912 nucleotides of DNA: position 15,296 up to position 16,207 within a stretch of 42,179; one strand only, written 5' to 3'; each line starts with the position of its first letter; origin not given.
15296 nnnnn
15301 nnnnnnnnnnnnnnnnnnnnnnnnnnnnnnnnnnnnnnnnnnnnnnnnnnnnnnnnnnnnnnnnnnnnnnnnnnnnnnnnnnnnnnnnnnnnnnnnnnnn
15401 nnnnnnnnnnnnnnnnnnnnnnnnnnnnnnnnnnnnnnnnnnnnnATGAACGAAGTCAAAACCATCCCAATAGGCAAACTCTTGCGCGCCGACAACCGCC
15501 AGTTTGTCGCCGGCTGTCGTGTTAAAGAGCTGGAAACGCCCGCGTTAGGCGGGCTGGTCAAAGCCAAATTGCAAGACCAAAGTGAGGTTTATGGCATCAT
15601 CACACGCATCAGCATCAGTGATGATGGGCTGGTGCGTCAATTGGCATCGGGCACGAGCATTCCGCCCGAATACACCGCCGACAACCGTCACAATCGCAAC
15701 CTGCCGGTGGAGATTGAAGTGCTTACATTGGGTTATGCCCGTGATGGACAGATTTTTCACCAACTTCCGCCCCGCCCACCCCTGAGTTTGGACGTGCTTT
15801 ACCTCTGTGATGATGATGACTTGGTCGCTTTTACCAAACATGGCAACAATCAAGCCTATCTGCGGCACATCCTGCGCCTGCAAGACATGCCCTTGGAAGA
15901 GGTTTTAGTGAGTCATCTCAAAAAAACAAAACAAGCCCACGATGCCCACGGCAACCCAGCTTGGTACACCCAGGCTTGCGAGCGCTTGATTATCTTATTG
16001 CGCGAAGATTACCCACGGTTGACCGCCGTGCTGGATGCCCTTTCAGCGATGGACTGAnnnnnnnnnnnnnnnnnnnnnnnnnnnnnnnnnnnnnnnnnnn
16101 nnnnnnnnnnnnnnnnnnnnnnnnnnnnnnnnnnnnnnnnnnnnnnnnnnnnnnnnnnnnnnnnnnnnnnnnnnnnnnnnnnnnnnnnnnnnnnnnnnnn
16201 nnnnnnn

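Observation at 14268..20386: Tightly coupled NurA / HAS-barrel protein / HerA / Rad50-like operon with no Mre11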

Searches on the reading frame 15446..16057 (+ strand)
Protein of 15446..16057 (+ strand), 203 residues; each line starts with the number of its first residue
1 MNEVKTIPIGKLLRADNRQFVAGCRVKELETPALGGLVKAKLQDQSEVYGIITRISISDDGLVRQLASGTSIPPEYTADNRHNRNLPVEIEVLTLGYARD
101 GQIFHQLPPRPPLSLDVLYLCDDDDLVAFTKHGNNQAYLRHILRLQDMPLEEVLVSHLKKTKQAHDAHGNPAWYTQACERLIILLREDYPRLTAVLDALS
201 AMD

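Call 3: search_protein_families(library=pfam, proteins=[window:15446-16057:+], max_evalue=0.1)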
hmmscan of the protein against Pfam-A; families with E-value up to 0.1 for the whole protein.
window:15446-16057:+ (203 aa): 0 families

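Call 4: search_protein_families(library=padloc, proteins=[window:15446-16057:+], max_evalue=0.1)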
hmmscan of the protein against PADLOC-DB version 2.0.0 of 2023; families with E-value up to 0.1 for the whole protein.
window:15446-16057:+ (203 aa): 0 families

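Call 5: search_protein_families(library=ncbifam, proteins=[window:15446-16057:+], max_evalue=0.1)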
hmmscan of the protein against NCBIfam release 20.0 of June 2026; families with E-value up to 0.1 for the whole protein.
window:15446-16057:+ (203 aa): 0 families

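Call 8: find_homologous_proteins(query=window:15446-16057:+, max_evalue=0.001)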
Query window:15446-16057:+ (203 aa): 990 proteins with E <= 0.001 among 1276 candidates; the best 120 are listed.
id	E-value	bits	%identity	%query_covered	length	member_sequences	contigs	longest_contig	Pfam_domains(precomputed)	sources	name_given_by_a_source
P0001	3.8e-131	453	100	100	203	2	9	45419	-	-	-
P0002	4.8e-115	400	89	100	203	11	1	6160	-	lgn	-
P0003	1.5e-114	399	87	100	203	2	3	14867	-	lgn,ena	-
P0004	1.7e-107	376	83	100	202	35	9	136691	-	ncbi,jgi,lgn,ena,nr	ncbi:MAG TPA: hypothetical protein PLW19_00595 [Anaerolineaceae bacterium]|nr:hypothetical protein [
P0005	2.6e-107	375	81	100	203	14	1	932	-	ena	-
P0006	7.4e-106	370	82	100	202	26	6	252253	-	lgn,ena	-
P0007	1.8e-105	369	81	100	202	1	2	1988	-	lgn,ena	-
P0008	2.7e-105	369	79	100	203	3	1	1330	-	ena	-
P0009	4.8e-105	368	81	100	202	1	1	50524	-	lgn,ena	-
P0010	2.9e-90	320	70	98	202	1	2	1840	-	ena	-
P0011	7.3e-90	318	70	98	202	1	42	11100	-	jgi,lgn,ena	-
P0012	7.4e-90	318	71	98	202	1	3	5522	-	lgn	-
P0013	7.7e-90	318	70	98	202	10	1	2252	-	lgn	-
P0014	1.0e-89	318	70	98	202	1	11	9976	-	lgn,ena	-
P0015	1.0e-89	318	71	98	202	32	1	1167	-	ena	-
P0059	9.6e-85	301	67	100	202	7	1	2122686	-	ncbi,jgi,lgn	ncbi:MAG: hypothetical protein AB2L21_02810 [Anaerolineaceae bacterium]|jgi:hypothetical protein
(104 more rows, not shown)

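Call 12: find_encoding_contigs(protein=P0059, flank=10000, max_places=2)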
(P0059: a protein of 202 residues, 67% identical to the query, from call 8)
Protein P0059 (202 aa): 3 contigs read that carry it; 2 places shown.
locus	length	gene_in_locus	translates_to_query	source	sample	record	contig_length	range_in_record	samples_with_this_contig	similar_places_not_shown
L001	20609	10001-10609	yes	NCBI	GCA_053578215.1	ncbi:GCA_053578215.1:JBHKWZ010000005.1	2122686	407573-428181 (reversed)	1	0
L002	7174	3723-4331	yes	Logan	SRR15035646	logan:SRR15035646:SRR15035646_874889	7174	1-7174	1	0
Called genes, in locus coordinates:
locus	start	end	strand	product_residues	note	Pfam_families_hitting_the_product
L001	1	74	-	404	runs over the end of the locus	PF00438:S-AdoMet_synt_N, PF02772:S-AdoMet_synt_M, PF02773:S-AdoMet_synt_C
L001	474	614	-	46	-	-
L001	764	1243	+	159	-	-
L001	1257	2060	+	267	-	-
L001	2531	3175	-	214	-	-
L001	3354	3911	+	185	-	PF01765:RRF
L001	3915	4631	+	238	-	PF01255:Prenyltransf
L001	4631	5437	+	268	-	PF01148:CTP_transf_1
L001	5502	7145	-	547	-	PF02878:PGM_PMM_I, PF02879:PGM_PMM_II, PF02880:PGM_PMM_III, PF00408:PGM_PMM_IV (faint)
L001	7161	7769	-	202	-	PF14512:TM1586_NiRdase (faint), PF00881:Nitroreductase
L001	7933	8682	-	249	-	PF04402:SIMPL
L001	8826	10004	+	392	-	PF09376:NurA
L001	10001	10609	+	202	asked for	-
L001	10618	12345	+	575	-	PF01935:DUF87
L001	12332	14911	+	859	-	PF02463:SMC_N, PF13476:AAA_23, PF13514:AAA_27 (weak), PF13555:AAA_29 (weak), PF04423:Rad50_zn_hook (weak), PF13558:SbcC_Walker_B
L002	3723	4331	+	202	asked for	-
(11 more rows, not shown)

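Call 17: search_protein_representatives(alignment_id=A1)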
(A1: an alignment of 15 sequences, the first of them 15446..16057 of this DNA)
Query: 15 sequences, 203 profile positions. Proteins with E-value up to 0.001 (for the whole library): 539; up to 1e-10: 253; up to 1e-30: 71. The best 150 are listed.
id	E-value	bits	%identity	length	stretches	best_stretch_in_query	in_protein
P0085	8.6e-103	358.6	-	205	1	2-203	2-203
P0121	1.5e-80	286.0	-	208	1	6-201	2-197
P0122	7.0e-67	241.4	-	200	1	5-202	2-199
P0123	5.0e-63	228.8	-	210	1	8-202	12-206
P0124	1.5e-58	214.1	-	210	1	10-202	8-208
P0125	5.1e-57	209.1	-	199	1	7-202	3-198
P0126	4.9e-56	205.9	-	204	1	9-201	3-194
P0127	3.9e-55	203.0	-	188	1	5-145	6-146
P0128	5.5e-55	202.5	-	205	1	8-202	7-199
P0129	2.8e-54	200.2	-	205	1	6-200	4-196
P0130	1.9e-53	197.5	-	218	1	47-202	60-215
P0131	9.8e-53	195.2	-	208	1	6-200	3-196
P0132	3.9e-52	193.2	-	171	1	38-202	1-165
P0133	2.2e-49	184.2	-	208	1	9-203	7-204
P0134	5.8e-49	182.9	-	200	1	7-201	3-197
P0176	8.8e-33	130.0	-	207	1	9-197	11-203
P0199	2.0e-29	119.1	-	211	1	2-200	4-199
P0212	6.6e-27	110.8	-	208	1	1-199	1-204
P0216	4.8e-26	108.0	-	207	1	5-202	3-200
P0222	2.8e-24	102.2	-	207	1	8-199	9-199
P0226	2.1e-23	99.4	-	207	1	9-202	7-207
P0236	4.6e-22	95.0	-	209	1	6-202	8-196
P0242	2.2e-21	92.8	-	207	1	3-201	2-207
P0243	2.3e-21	92.8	-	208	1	9-200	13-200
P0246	5.8e-21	91.4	-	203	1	5-199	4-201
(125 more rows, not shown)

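Call 24: find_related_loci(query=A4, collection=genome_contigs, flank=10000)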
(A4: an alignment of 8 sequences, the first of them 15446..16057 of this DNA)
Query A4 (203 aa) in genome_contigs; peptide patterns used: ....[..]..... (x = any residue, [..] = any of these).
599 stretches matched a pattern (row limit reached: there are more); 587 encode a relative of the query (tblastn E <= 1e-3); the best 80 are kept; 80 distinct loci.
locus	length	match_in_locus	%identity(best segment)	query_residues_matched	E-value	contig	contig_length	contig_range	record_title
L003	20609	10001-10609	88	1-203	4e-121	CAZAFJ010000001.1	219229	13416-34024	MAG TPA_asm: uncultured Anaerolineaceae bacterium isolate binchicken_co45_361 genome assembly, contig: NODE_10_length_21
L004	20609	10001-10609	81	1-203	3e-114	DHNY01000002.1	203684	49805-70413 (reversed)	MAG TPA_asm: Anaerolineaceae bacterium UBA5404 UBA5404_contig_456, whole genome shotgun sequence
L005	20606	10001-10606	82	1-203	4e-113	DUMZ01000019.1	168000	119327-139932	MAG TPA_asm: Anaerolineaceae bacterium isolate AS05jafATM_106 77689_AS05, whole genome shotgun sequence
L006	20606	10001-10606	81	1-203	1e-111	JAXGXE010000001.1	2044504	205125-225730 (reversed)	MAG: Anaerolineaceae bacterium isolate AnMBR.bin483 bin483_1, whole genome shotgun sequence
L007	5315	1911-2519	80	1-203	7e-102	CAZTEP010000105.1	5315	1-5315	MAG TPA_asm: uncultured Anaerolineaceae bacterium isolate binchicken_co45_326 genome assembly, contig: NODE_31382_length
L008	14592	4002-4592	70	5-203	1e-94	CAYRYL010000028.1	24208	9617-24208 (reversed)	MAG TPA_asm: uncultured Anaerolineaceae bacterium isolate SRP263991_co5_87 genome assembly, contig: NODE_4131_length_242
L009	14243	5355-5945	70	5-203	9e-94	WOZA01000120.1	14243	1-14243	MAG: Anaerolineaceae bacterium isolate WOFB12 NODE_1701_length_14243_cov_30.723005, whole genome shotgun sequence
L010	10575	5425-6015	70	5-203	9e-94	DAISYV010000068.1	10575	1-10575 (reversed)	MAG TPA_asm: Anaerolineaceae bacterium isolate CTOTU18765 NODE_4877_length_10575_cov_11.011217, whole genome shotgun seq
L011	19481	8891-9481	69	5-203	7e-94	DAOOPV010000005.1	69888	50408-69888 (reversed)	MAG TPA_asm: Anaerolineaceae bacterium isolate AMR_MDS_2588 NODE_401_length_69888_cov_8.388040, whole genome shotgun seq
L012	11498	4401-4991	68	5-203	3e-93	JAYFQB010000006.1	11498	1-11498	MAG: Anaerolineaceae bacterium isolate CA_152 c_CA_000000017661, whole genome shotgun sequence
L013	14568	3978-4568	68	5-203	2e-92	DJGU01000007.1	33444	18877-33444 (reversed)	MAG TPA_asm: Anaerolineaceae bacterium UBA5838 UBA5838_contig_848, whole genome shotgun sequence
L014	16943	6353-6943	68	5-203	3e-92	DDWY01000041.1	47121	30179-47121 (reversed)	MAG TPA_asm: Anaerolineaceae bacterium UBA2274 UBA2274_contig_3921, whole genome shotgun sequence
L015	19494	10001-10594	67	5-203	3e-91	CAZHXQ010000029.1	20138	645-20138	MAG TPA_asm: uncultured Anaerolineaceae bacterium isolate binchicken_co45_817 genome assembly, contig: NODE_4439_length_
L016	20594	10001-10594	69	5-203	1e-90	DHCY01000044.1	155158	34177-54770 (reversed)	MAG TPA_asm: Anaerolineaceae bacterium UBA4890 UBA4890_contig_329, whole genome shotgun sequence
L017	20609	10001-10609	68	1-203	3e-90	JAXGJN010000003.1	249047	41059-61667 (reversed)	MAG: Anaerolineaceae bacterium isolate AnMBR.bin163 bin163_3, whole genome shotgun sequence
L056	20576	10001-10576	50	7-200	5e-60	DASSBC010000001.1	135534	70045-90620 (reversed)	MAG TPA_asm: Anaerolineales bacterium isolate SMAG_U884 k141_1292260, whole genome shotgun sequence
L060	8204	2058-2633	52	7-200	7e-60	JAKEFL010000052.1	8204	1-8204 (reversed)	MAG: Anaerolineae bacterium isolate PMV_2.79 PMV_2.79.k101_331083, whole genome shotgun sequence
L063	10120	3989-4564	49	7-200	2e-59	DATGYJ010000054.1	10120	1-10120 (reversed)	MAG TPA_asm: Anaerolineales bacterium isolate SMAG_U10632 k141_189035, whole genome shotgun sequence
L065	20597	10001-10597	48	1-200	3e-59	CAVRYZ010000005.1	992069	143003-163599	MAG: uncultured Chloroflexia bacterium isolate MFD05942.bin.2.86 genome assembly, contig: contig_3979, whole genome shot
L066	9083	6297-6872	50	7-200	2e-59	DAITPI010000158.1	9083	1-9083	MAG TPA_asm: Anaerolineales bacterium isolate CTOTU26108 NODE_4922_length_9083_cov_4.472198, whole genome shotgun sequen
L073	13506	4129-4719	52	3-200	1e-57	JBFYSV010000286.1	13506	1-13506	MAG: Anaerolineae bacterium isolate PPR_0249 k121_6519308, whole genome shotgun sequence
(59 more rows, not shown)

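Call 29: predict_structure(alignment_id=A2)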
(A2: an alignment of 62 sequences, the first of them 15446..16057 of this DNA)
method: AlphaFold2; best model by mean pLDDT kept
length: 203 residues; sequences in the alignment: 62
mean_pLDDT: 93.1   pTM: 0.88
mean pLDDT of the five models: 93.1, 93.1, 92.4, 92.3, 92.3
residues with pLDDT >= 90: 162; 70-90: 36; 50-70: 5; < 50: 0
segments of 3 or more residues with pLDDT < 50: none
pLDDT, mean of each block of 10 residues (from residue 1): 79 97 91 97 95 94 90 91 87 97 95 94 96 86 93 97 97 96 97 96 85
secondary structure, 60 per line:
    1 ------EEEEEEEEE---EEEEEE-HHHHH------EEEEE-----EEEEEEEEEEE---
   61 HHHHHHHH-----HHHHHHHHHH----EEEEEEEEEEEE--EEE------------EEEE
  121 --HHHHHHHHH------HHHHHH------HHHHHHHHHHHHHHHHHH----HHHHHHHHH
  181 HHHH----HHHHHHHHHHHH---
elements in order: E7-15 E19-24 H26-30 E37-41 E47-57 H61-68 H74-83 E88-99 E102-104 E117-120 H123-131 H138-143 H150-167 H172-184 H189-200

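Call 31: list_cluster_members(proteins=[P0246, P0243, P0242, P0236, P0226, P0222, P0216, P0212, P0199, P0176])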
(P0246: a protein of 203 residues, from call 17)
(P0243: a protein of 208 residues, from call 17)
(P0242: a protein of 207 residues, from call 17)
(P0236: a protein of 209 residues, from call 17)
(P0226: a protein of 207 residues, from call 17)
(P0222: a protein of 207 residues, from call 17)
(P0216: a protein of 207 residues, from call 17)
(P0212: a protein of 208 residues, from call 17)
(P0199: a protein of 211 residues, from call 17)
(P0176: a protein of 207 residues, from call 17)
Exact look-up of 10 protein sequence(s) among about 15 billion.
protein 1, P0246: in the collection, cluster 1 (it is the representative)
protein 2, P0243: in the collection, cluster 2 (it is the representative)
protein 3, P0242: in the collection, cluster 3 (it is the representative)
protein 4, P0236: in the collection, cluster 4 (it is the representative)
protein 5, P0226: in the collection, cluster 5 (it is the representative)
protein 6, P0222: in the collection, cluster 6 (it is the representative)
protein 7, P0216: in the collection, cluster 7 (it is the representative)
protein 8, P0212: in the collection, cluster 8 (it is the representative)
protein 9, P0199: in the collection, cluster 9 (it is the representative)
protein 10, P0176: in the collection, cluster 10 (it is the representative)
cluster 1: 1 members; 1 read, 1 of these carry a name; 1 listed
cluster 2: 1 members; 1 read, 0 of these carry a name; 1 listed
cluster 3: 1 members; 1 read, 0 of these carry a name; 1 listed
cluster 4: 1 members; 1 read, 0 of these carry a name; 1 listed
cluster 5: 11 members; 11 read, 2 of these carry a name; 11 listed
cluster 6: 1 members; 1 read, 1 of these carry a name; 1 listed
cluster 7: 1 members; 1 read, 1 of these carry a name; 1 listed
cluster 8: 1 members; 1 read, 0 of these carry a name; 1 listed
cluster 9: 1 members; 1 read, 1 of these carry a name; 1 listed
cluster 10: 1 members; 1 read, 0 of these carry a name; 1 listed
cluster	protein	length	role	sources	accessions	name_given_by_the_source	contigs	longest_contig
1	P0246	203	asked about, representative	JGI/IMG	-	hypothetical protein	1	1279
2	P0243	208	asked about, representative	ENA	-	-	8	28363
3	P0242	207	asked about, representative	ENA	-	-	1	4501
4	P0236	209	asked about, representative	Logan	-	-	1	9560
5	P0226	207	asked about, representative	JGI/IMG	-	-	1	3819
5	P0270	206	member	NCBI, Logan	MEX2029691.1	MAG: hypothetical protein WD906_01790 [Anaerolineales bacterium]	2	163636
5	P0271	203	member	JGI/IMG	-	hypothetical protein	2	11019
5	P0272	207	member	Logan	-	-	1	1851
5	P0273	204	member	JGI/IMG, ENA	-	-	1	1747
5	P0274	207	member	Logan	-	-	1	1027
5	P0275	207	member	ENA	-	-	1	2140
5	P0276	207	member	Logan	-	-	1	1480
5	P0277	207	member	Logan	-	-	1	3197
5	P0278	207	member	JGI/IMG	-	-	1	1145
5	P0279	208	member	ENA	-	-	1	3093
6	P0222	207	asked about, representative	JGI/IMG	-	hypothetical protein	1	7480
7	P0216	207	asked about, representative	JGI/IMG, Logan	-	hypothetical protein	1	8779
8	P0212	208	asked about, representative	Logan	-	-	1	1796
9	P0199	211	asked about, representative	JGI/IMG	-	hypothetical protein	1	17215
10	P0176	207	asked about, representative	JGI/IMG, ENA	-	-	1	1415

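Call 33: fold_search(model_id=the predicted structure, library=pdb)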
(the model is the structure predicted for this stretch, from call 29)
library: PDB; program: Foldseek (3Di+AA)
matches with E <= 10: 791; with E <= 0.001: 55
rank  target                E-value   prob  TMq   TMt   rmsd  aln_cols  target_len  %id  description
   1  9c1n_R                1.8e-06  1.00  0.46  0.17   3.0       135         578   16  HerA-DUF4297 assembly 2 (released 2025-06-04)
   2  8ziq_N                2.1e-06  1.00  0.43  0.16   6.2       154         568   12  HerA-DUF4297 complex with DNA (released 2025-03-12)
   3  9c1m_M                2.7e-06  1.00  0.45  0.17   3.0       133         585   16  HerA-DUF assembly 1 (released 2025-06-04)
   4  9x1m_A                4.3e-06  1.00  0.45  0.18   4.9       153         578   20  The cryo-EM structure of HerA-NurA complex with AMPPNP and dsDNA from Thermococcus kodakarensis (released 2026-02-04)
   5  8ziq_O                4.6e-06  1.00  0.47  0.18   2.8       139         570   13  HerA-DUF4297 complex with DNA (released 2025-03-12)
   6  8zir_M                6.9e-06  1.00  0.46  0.18   2.7       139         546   12  DUF4297-HerA complex (released 2025-03-12)
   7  8ziq_M                8.7e-06  1.00  0.46  0.17   3.0       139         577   13  HerA-DUF4297 complex with DNA (released 2025-03-12)
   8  8yhx_A                1.2e-05  1.00  0.42  0.16   4.5       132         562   13  Cryo-EM structure of the trimeric HerA (released 2024-11-06)
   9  8zir_R                1.3e-05  1.00  0.46  0.18   2.9       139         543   12  DUF4297-HerA complex (released 2025-03-12)
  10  9x1l_A                1.3e-05  1.00  0.44  0.17   5.4       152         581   20  The cryo-EM structure of HerA-NurA complex with AMPPNP from Thermococcus kodakarensis (released 2026-02-04)
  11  8zit_M                1.5e-05  1.00  0.47  0.17   2.7       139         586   12  DUF4297-HerA complex with DNA and ATPgamaS (released 2025-03-12)
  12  8zir_P                1.5e-05  1.00  0.46  0.18   2.9       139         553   12  DUF4297-HerA complex (released 2025-03-12)
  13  9c1m_Q                1.6e-05  1.00  0.46  0.17   2.4       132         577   15  HerA-DUF assembly 1 (released 2025-06-04)
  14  8zit_Q                1.9e-05  1.00  0.45  0.17   2.7       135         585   12  DUF4297-HerA complex with DNA and ATPgamaS (released 2025-03-12)
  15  8zir_Q                1.9e-05  1.00  0.46  0.18   2.7       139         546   12  DUF4297-HerA complex (released 2025-03-12)
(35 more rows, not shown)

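Call 35: search_protein_families(library=pfam, proteins=[L056:10584-11489:+, L060:2961-3902:+, L063:4740-5546:+, L065:15170-16564:+, L066:7029-7841:+, L073:4683-5549:+], max_evalue=0.01)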
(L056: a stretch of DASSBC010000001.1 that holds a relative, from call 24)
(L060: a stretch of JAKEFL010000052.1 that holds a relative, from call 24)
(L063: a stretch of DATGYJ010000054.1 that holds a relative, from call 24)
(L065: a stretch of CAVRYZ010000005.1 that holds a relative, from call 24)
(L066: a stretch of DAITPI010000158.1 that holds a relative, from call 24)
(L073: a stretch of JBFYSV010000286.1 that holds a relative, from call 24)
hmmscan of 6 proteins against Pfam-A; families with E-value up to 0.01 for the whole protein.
L056:10584-11489:+ (302 aa): 1 family
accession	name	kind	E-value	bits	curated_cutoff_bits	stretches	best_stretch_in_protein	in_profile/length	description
PF00149.33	Metallophos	-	1.3e-08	36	21.5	1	38-249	2-161/191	Calcineurin-like phosphoesterase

L060:2961-3902:+ (314 aa): 1 family
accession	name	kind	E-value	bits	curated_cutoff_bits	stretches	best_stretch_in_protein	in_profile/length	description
PF00149.33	Metallophos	-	7.5e-13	49.8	21.5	1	50-259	2-190/191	Calcineurin-like phosphoesterase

L063:4740-5546:+ (269 aa): 1 family
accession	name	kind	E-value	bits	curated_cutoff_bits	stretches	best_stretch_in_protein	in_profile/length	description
PF00149.33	Metallophos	-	2e-09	38.6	21.5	1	5-214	2-190/191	Calcineurin-like phosphoesterase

L065:15170-16564:+ (465 aa): 1 family
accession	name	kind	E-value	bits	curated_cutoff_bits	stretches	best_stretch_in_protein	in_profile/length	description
PF00149.33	Metallophos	-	6.7e-06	27.1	21.5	0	314-393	118-190/191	Calcineurin-like phosphoesterase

L066:7029-7841:+ (271 aa): 1 family
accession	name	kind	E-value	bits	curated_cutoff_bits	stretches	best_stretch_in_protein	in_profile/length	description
PF00149.33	Metallophos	-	5e-10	40.6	21.5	1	7-216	2-190/191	Calcineurin-like phosphoesterase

L073:4683-5549:+ (289 aa): 1 family
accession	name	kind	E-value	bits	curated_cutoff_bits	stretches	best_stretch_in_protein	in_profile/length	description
PF00149.33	Metallophos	-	5.4e-11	43.7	21.5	1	26-234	3-190/191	Calcineurin-like phosphoesterase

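Call 37: search_solved_structures(query=L063:4743-5546:+, max_evalue=0.01)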
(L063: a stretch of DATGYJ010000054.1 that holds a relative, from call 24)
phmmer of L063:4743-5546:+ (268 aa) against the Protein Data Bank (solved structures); distinct sequences matched with E-value up to 0.01: 6.
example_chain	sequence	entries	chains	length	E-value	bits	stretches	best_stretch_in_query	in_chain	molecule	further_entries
2zo9_B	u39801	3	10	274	3.6e-06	29.9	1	86-232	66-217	Phosphohydrolase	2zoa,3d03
2dxl_A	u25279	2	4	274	4e-06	29.7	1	86-232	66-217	Phosphohydrolase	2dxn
2hy1_A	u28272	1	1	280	0.00014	24.6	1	5-232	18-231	Rv0805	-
3ib7_A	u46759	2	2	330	0.00024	23.9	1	5-232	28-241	Icc protein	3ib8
2hyp_A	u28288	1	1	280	0.00036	23.3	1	5-232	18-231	Hypothetical protein RV0805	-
2hyo_A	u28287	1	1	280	0.0017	21.1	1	5-232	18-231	Rv0805N97A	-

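Call 38: search_protein_families(library=ncbifam, proteins=[L063:4743-5546:+, L060:2961-3902:+, L073:4683-5549:+, L065:15170-16564:+], max_evalue=0.01)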
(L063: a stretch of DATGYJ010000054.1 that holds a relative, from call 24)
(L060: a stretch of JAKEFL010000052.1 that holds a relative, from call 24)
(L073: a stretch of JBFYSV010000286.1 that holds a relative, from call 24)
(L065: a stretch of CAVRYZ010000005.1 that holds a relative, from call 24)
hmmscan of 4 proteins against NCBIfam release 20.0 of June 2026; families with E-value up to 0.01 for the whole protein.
L063:4743-5546:+ (268 aa): 2 families
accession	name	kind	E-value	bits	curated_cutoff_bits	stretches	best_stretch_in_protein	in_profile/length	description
NF008359.0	PRK11148.1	equivalog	1.2e-19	70.9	225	1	5-263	17-258/275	3',5'-cyclic-AMP phosphodiesterase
NF050112.1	PhdiestSpdARhizob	equivalog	2.3e-10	40.6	400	1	6-229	3-215/264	2', 3'cyclic nucleotide phosphodiesterase SpdA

L060:2961-3902:+ (314 aa): 3 families
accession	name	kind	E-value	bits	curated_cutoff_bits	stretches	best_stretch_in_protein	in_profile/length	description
NF008359.0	PRK11148.1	equivalog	1.6e-21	77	225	1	49-303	15-251/275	3',5'-cyclic-AMP phosphodiesterase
NF050112.1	PhdiestSpdARhizob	equivalog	5.4e-13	49.2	400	1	52-271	3-211/264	2', 3'cyclic nucleotide phosphodiesterase SpdA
NF041029.1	Mre11_Pyroc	equivalog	0.0078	15.1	600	0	50-125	2-77/438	DNA double-strand break repair protein Mre11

L073:4683-5549:+ (289 aa): 2 families
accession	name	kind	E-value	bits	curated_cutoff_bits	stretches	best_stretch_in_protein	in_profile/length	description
NF008359.0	PRK11148.1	equivalog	2e-24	86.6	225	2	112-284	85-258/275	3',5'-cyclic-AMP phosphodiesterase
NF050112.1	PhdiestSpdARhizob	equivalog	7.6e-11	42.1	400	1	29-245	5-210/264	2', 3'cyclic nucleotide phosphodiesterase SpdA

L065:15170-16564:+ (465 aa): 0 families

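Call 55: find_related_loci(query=A4, collection=viral_contigs, flank=8000)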
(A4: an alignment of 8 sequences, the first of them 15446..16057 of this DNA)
Query A4 (203 aa) in viral_contigs; peptide patterns used: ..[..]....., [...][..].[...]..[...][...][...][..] (x = any residue, [..] = any of these).
22 stretches matched a pattern, but none encodes a relative of the query by tblastn (E <= 1e-3).
